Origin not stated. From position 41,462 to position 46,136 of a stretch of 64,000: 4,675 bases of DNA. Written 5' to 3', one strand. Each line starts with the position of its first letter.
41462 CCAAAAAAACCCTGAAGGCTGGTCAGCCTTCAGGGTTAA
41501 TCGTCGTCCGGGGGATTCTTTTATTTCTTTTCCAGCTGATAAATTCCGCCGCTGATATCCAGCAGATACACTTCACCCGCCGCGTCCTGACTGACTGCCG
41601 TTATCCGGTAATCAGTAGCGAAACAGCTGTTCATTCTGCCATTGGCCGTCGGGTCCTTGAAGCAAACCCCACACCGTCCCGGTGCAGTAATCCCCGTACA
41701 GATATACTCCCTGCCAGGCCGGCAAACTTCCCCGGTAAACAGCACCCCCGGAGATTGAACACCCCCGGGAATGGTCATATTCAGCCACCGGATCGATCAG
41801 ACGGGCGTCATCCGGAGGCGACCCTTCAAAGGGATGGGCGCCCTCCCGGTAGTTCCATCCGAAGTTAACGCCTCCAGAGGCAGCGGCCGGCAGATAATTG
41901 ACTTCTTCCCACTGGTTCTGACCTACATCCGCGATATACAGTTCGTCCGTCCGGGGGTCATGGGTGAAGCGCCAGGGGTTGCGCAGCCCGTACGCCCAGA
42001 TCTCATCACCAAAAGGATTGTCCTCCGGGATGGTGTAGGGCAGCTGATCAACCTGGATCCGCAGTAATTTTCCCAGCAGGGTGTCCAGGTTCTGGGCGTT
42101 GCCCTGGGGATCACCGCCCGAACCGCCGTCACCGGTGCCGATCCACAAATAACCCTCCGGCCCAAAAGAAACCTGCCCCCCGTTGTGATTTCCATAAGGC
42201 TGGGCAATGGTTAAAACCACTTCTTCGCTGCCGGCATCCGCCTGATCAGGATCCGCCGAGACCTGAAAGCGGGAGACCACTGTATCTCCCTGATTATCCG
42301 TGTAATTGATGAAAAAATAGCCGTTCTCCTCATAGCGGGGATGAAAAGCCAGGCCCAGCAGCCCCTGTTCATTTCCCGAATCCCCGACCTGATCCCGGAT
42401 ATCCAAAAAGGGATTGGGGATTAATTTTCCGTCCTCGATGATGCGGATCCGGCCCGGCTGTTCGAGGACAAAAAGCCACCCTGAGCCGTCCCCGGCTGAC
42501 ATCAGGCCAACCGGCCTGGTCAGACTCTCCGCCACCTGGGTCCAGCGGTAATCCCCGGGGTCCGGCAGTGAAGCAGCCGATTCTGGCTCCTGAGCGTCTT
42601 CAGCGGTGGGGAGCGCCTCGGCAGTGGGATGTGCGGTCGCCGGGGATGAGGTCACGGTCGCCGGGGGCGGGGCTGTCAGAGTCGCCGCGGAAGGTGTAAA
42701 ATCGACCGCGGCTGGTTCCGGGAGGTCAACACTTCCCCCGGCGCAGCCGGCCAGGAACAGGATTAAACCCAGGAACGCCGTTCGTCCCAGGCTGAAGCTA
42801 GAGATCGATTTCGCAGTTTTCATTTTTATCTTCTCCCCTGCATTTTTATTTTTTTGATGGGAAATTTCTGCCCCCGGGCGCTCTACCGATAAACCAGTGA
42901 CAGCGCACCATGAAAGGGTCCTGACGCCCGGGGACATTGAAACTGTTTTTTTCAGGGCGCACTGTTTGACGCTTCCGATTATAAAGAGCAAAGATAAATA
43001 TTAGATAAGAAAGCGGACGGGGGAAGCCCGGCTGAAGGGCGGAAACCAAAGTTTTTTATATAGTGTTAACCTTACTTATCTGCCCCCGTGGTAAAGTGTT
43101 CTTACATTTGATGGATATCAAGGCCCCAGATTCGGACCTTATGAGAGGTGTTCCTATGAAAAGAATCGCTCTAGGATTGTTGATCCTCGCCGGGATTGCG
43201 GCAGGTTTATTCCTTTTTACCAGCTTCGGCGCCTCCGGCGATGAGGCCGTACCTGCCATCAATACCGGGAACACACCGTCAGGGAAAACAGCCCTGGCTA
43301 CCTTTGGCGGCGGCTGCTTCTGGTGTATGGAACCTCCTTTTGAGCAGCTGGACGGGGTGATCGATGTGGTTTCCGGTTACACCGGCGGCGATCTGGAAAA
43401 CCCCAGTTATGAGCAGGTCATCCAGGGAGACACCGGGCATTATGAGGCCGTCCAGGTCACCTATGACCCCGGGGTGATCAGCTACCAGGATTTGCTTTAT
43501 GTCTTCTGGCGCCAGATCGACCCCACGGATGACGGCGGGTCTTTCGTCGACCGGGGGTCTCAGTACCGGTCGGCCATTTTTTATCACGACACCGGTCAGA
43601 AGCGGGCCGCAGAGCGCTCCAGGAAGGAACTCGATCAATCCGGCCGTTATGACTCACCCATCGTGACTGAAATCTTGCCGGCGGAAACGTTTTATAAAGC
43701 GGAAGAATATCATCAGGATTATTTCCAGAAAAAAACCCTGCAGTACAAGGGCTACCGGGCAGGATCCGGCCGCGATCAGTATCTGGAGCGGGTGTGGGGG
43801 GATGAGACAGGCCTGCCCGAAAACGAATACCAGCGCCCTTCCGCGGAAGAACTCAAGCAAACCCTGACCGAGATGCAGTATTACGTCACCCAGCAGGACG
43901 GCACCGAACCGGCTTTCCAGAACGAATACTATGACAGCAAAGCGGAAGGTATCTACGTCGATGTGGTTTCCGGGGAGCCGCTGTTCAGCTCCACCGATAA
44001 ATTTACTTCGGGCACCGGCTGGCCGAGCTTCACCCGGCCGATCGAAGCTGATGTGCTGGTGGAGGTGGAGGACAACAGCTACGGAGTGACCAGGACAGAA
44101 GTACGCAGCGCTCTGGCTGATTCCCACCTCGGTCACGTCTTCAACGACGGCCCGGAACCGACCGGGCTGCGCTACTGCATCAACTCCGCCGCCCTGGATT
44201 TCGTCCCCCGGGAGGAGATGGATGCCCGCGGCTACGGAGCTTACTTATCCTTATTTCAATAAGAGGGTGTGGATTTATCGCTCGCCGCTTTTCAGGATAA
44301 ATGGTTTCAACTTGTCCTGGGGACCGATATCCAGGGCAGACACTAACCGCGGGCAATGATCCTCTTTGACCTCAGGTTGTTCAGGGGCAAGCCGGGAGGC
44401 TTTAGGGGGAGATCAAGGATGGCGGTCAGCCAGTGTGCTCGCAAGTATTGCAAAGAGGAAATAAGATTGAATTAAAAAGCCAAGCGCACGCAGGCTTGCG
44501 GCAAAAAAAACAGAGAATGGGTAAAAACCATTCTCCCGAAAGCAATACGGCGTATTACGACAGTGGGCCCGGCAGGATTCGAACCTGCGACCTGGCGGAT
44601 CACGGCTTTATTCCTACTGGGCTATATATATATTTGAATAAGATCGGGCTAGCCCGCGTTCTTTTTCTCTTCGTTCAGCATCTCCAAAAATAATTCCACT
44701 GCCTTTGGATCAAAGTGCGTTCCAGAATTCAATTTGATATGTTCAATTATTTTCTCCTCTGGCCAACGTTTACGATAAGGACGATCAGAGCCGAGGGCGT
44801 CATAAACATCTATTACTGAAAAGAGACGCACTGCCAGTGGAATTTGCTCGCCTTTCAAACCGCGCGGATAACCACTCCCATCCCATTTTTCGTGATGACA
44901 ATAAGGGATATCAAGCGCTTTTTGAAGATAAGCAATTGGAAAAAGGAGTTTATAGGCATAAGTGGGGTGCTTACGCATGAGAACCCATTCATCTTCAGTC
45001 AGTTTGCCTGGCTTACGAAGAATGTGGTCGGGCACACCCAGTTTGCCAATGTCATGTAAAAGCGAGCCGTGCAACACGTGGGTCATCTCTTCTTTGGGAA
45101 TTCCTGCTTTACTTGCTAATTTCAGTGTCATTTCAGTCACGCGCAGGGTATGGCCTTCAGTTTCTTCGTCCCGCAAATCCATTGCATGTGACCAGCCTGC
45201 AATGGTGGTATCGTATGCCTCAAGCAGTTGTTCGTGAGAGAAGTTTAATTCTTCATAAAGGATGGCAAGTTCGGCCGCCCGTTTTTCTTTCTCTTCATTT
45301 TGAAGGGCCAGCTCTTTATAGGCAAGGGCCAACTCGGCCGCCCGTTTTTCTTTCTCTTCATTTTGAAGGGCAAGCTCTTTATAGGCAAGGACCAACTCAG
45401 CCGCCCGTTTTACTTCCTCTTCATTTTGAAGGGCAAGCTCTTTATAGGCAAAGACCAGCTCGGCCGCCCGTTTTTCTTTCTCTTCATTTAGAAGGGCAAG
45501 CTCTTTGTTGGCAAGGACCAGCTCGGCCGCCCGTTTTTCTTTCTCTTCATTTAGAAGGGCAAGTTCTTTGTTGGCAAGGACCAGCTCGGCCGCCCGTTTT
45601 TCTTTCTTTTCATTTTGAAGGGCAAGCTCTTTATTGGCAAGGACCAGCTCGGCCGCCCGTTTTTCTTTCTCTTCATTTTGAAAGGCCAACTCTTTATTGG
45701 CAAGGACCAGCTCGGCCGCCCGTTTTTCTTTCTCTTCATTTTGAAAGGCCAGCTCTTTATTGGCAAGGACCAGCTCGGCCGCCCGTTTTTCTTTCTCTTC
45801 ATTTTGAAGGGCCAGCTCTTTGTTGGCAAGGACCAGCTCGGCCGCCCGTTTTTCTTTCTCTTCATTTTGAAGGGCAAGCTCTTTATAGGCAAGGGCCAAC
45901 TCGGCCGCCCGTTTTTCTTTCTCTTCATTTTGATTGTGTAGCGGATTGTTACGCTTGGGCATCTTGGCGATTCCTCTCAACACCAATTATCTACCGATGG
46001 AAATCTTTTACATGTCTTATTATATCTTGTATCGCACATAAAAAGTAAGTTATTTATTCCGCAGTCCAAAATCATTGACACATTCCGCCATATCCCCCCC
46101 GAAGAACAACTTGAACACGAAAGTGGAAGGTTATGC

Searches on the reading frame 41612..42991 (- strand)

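Call 37: search_protein_families(library=pfam, proteins=[window:41612-42991:-], max_evalue=0.000001)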
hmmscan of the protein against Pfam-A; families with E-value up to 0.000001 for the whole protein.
window:41612-42991:- (459 aa): 1 family
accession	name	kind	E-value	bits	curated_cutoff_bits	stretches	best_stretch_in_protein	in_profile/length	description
PF07995.17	GSDH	-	5.1e-41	141.5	25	1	158-433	2-276/332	Glucose / Sorbosone dehydrogenase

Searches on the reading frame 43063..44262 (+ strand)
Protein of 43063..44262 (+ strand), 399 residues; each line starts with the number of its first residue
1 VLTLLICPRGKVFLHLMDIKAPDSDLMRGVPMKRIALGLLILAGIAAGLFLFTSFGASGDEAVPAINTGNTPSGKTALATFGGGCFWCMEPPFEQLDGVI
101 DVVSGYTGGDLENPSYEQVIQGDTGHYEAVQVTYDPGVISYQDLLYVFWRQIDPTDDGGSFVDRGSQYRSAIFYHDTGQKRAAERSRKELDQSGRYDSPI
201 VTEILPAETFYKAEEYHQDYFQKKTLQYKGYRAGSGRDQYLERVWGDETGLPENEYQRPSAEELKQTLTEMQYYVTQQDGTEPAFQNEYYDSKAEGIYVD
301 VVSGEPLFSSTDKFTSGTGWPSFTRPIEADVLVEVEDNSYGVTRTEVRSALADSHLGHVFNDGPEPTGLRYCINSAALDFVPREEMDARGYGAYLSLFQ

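Call 37: search_protein_families(library=pfam, proteins=[window:43063-44262:+], max_evalue=0.000001)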
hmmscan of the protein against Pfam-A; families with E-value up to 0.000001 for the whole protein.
window:43063-44262:+ (399 aa): 2 families
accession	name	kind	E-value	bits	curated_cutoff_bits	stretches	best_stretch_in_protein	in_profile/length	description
PF01625.27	PMSR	-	1.7e-63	213.9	23.7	1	79-229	2-152/153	Peptide methionine sulfoxide reductase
PF01641.26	SelR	-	1.4e-46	157.6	24.9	1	268-382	1-116/116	SelR domain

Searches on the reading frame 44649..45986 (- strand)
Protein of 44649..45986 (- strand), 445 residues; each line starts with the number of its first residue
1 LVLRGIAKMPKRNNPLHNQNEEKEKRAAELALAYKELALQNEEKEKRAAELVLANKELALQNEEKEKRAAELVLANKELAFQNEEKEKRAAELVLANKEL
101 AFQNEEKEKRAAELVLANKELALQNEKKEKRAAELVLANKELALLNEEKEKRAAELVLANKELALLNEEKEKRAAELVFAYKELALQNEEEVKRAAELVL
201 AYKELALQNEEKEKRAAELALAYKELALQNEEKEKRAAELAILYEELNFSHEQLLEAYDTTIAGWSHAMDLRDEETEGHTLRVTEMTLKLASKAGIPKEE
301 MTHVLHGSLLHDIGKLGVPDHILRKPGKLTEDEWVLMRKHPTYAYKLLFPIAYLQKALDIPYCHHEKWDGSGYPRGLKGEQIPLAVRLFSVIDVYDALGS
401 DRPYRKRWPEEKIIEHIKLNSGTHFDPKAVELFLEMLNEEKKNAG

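Call 37: search_protein_families(library=pfam, proteins=[window:44649-45986:-], max_evalue=0.000001)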
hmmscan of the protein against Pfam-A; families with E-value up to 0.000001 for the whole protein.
window:44649-45986:- (445 aa): 2 families
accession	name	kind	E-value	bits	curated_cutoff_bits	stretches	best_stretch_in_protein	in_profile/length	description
PF13487.12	HD_5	-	2e-31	109.5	27.2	1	269-428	7-169/170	HD domain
PF01966.28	HD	-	1.2e-17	64.7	22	1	278-397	3-115/116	HD domain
